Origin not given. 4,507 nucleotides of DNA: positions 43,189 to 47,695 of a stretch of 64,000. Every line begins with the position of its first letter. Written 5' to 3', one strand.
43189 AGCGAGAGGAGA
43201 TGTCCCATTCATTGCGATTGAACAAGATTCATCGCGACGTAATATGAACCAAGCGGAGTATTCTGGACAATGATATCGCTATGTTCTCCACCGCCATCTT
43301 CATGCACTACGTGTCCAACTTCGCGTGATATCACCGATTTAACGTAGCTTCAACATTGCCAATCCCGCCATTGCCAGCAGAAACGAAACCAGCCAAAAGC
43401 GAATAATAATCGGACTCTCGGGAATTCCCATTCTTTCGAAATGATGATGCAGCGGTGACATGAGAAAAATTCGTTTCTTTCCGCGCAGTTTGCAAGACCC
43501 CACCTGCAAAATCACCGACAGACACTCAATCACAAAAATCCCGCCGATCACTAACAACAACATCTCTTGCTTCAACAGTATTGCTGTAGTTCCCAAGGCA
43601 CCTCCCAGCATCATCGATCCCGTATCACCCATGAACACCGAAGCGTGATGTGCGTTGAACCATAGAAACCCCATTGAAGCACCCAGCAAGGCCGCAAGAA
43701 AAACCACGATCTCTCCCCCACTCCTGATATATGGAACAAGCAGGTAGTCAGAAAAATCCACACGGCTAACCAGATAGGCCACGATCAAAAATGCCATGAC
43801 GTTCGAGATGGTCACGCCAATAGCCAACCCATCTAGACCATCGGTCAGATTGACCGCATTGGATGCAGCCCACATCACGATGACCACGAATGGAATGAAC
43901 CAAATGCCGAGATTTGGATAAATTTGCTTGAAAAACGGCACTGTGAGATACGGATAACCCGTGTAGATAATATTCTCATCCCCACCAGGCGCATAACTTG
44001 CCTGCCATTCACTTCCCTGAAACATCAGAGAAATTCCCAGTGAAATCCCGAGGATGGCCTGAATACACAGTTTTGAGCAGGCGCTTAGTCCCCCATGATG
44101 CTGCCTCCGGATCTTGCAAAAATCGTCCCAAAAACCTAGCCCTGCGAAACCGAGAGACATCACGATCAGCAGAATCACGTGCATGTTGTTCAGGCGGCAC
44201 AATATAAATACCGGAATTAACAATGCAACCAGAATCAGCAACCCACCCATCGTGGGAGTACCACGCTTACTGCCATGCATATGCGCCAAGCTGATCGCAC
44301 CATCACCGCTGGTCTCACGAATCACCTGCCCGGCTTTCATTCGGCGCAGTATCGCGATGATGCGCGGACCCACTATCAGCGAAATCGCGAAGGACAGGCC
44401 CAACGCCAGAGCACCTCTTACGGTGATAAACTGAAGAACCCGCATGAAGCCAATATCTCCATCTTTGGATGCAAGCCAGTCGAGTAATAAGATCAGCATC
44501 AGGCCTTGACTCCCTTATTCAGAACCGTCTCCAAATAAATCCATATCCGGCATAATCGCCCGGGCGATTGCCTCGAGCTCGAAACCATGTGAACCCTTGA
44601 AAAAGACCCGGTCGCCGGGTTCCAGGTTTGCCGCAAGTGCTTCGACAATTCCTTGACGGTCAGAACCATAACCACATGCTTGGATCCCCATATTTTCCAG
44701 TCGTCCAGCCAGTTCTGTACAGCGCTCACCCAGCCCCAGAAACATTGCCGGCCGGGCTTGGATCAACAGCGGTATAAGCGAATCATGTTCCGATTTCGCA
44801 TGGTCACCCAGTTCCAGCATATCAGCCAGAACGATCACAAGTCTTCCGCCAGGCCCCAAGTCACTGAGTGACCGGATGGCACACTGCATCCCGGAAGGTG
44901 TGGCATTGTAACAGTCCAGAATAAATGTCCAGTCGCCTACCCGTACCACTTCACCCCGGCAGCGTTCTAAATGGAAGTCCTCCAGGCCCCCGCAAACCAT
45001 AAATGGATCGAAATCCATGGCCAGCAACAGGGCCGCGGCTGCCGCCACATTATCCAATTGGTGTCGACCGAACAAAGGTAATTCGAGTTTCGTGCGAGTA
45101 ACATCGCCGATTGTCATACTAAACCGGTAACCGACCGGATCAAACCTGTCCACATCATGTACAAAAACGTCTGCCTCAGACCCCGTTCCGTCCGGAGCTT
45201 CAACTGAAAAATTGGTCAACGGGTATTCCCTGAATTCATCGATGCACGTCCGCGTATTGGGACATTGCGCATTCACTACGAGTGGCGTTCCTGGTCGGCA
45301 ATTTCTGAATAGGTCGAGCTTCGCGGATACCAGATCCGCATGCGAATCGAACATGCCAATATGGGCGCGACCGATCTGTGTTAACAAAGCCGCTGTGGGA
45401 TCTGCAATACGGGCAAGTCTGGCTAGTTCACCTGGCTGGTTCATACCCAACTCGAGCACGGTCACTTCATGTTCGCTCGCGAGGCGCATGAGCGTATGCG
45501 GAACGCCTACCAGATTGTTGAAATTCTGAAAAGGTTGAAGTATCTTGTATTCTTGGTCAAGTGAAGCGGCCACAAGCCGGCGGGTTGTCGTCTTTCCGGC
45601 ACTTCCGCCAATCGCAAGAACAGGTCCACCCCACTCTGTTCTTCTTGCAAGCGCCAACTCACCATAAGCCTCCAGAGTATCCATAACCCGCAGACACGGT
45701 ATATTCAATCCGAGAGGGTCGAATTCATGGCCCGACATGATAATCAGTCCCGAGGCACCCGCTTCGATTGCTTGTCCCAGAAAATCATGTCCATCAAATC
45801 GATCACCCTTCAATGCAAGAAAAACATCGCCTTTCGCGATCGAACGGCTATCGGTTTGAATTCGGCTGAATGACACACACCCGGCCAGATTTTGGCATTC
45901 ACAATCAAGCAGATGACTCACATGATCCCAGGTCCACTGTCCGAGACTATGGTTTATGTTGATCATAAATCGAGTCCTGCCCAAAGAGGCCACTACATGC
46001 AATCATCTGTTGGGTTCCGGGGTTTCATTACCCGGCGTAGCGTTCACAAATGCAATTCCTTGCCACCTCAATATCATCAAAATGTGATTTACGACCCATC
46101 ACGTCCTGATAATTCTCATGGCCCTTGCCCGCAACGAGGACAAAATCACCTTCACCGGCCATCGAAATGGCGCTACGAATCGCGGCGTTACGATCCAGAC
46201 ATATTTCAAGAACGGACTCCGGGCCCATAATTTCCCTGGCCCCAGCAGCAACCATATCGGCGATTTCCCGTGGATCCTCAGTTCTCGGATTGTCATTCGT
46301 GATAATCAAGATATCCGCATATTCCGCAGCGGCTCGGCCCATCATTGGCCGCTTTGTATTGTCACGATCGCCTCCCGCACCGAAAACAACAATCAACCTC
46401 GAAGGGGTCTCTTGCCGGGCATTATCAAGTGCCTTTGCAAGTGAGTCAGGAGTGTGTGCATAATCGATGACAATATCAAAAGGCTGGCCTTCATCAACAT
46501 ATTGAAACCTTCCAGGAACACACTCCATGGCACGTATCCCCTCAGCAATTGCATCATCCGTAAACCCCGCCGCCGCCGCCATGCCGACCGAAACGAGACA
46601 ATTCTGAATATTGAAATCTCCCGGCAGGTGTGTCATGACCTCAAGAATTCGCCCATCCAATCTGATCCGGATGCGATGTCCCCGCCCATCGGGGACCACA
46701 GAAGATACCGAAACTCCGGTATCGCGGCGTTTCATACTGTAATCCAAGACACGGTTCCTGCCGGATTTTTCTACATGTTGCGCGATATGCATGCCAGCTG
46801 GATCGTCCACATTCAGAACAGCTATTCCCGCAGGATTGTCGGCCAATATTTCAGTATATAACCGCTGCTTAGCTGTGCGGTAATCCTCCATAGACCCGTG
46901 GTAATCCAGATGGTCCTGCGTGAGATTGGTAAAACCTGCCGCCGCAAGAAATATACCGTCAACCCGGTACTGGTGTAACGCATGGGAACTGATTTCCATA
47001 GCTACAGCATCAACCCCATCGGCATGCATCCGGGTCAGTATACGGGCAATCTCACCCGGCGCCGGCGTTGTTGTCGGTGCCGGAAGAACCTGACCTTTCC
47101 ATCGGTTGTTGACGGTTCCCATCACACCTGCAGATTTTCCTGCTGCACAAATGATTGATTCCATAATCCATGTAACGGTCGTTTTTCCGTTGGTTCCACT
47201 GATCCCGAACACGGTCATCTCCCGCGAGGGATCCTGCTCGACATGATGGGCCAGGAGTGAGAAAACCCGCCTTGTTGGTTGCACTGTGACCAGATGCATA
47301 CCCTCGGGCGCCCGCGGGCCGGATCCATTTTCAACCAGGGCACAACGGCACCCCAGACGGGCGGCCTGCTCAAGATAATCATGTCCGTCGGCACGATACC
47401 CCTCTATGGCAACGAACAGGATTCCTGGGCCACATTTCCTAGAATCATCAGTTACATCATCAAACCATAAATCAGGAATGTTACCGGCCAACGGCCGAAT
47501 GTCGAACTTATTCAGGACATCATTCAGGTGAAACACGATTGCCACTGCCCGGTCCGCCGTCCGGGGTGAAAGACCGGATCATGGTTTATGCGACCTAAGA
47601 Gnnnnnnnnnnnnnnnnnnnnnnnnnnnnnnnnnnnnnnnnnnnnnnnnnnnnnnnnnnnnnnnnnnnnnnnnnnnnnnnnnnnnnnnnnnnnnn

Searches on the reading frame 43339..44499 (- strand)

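Call 66: search_protein_families(library=pfam, proteins=[window:43339-44499:-], max_evalue=0.00001)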
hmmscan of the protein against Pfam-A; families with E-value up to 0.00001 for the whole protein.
window:43339-44499:- (386 aa): 1 family
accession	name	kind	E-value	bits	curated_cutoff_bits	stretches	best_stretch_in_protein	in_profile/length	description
PF00953.26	Glycos_transf_4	-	6.3e-30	104.7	27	1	109-309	2-159/160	Glycosyl transferase family 4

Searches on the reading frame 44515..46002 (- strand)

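Call 66: search_protein_families(library=pfam, proteins=[window:44515-46002:-], max_evalue=0.00001)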
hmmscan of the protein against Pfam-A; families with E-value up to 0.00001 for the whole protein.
window:44515-46002:- (495 aa): 3 families
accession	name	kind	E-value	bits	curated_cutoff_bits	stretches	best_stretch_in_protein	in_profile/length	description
PF08245.18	Mur_ligase_M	-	3.5e-32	112.4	24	1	131-325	1-199/200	Mur ligase middle domain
PF02875.26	Mur_ligase_C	-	2e-16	61.4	28.4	1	349-472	2-127/127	Mur ligase, glutamate ligase domain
PF01225.30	Mur_ligase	-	3.7e-08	34.1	21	1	47-119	4-93/95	Mur ligase family, catalytic domain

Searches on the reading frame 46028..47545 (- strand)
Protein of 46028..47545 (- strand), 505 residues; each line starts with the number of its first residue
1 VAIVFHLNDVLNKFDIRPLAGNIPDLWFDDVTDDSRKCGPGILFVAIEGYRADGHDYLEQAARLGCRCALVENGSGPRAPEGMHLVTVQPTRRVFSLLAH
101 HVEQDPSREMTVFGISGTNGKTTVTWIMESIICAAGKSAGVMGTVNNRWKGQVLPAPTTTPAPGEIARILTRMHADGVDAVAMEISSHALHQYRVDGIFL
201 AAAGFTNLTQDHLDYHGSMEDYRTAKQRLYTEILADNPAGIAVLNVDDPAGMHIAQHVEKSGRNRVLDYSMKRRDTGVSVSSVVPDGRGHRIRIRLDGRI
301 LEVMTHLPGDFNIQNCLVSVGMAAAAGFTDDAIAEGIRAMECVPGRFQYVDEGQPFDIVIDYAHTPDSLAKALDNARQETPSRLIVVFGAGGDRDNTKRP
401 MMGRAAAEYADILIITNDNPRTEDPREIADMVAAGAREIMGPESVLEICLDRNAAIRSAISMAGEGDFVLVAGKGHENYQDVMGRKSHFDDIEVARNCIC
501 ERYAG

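Call 66: search_protein_families(library=pfam, proteins=[window:46028-47545:-], max_evalue=0.00001)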
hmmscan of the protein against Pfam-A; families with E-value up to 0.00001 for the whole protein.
window:46028-47545:- (505 aa): 3 families
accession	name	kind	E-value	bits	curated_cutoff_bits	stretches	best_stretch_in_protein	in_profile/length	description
PF08245.18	Mur_ligase_M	-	9.7e-44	150.2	24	1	115-322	1-199/200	Mur ligase middle domain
PF02875.26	Mur_ligase_C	-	1.3e-35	123.4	28.4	1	345-475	1-127/127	Mur ligase, glutamate ligase domain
PF01225.30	Mur_ligase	-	1.3e-06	29.1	21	1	32-75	6-54/95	Mur ligase family, catalytic domain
